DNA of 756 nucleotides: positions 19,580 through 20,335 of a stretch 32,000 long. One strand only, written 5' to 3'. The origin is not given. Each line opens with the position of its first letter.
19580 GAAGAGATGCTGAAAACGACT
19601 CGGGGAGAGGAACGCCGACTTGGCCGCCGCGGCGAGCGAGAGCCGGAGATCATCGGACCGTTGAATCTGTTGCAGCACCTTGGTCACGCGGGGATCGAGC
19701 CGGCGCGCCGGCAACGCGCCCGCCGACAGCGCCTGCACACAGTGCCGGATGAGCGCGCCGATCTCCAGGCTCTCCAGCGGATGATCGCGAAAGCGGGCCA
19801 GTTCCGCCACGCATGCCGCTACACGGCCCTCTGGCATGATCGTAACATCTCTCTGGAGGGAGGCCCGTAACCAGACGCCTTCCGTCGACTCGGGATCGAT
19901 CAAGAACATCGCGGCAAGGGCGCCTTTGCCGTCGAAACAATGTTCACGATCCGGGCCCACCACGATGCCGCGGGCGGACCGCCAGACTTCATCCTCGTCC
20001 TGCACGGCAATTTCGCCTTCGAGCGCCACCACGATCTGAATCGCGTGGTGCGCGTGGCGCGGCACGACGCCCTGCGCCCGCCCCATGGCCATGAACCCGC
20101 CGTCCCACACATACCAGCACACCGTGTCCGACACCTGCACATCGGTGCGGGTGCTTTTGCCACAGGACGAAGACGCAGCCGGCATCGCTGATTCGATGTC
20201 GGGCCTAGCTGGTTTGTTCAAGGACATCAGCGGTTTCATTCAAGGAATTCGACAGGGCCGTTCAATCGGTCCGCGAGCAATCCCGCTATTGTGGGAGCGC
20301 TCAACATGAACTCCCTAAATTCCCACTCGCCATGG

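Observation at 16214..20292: An 82-bp promoter/operator module duplicated exactly 3997 bp apart in front of two different operons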

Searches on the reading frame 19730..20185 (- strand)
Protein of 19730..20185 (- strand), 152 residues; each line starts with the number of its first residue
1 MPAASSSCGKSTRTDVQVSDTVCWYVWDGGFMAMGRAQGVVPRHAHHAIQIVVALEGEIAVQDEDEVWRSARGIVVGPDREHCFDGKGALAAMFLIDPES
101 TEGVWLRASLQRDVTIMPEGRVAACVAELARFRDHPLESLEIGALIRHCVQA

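Call 66: search_solved_structures(query=window:19730-20185:-, max_evalue=10, show_alignments=2)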
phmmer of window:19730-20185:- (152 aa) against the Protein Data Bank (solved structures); distinct sequences matched with E-value up to 10: 4.
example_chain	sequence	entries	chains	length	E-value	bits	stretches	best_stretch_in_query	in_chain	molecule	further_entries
5dud_B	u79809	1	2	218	0.47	13.4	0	50-101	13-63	YbgJ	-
4hdd_A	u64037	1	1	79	0.5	13.3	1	92-140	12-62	Rhomboid protease GlpG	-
2mja_A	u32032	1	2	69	0.55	13.2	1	92-138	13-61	Rhomboid protease GlpG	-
2lep_A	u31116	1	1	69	0.66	12.9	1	92-138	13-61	Rhomboid protease glpG 1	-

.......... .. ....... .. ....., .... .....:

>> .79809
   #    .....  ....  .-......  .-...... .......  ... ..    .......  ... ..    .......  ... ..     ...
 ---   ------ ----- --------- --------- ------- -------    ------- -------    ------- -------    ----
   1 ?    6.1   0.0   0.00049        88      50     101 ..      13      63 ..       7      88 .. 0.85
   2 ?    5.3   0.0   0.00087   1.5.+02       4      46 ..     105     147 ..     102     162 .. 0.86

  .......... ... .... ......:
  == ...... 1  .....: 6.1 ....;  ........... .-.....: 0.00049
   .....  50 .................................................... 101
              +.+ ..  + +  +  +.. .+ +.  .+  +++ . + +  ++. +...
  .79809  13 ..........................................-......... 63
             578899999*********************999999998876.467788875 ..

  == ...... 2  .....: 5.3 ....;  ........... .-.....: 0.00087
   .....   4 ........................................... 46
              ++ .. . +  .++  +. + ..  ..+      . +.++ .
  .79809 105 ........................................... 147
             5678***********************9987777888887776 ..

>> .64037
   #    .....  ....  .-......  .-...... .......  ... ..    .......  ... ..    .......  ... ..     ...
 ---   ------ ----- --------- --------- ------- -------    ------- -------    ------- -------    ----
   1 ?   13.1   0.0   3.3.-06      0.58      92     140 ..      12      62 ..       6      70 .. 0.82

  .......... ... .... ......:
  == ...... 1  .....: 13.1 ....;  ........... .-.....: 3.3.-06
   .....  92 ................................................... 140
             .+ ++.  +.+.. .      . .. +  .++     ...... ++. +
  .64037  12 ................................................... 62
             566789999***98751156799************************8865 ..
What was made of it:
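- Tried and rejected: Nothing significant (call 66).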

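Call 67: search_protein_families(library=pfam, proteins=[window:19730-20185:-], max_evalue=10)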
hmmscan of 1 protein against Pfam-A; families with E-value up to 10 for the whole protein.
window:19730-20185:- (152 aa): 3 families
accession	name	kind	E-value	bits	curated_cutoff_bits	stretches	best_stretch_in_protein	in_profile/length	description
PF07883.17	Cupin_2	-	0.0032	17.6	27.2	1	39-88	9-60/70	Cupin domain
PF16155.11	PnbB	-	0.05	13.9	26.9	1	32-96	82-146/153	4-hydroxylaminobenzoate lyase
PF24719.1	Imm33-like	-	0.11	12.8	27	1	13-52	38-75/103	Imm33-like domain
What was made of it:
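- Tried and rejected: Pfam gives only a sub-threshold Cupin_2 match (call 67).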
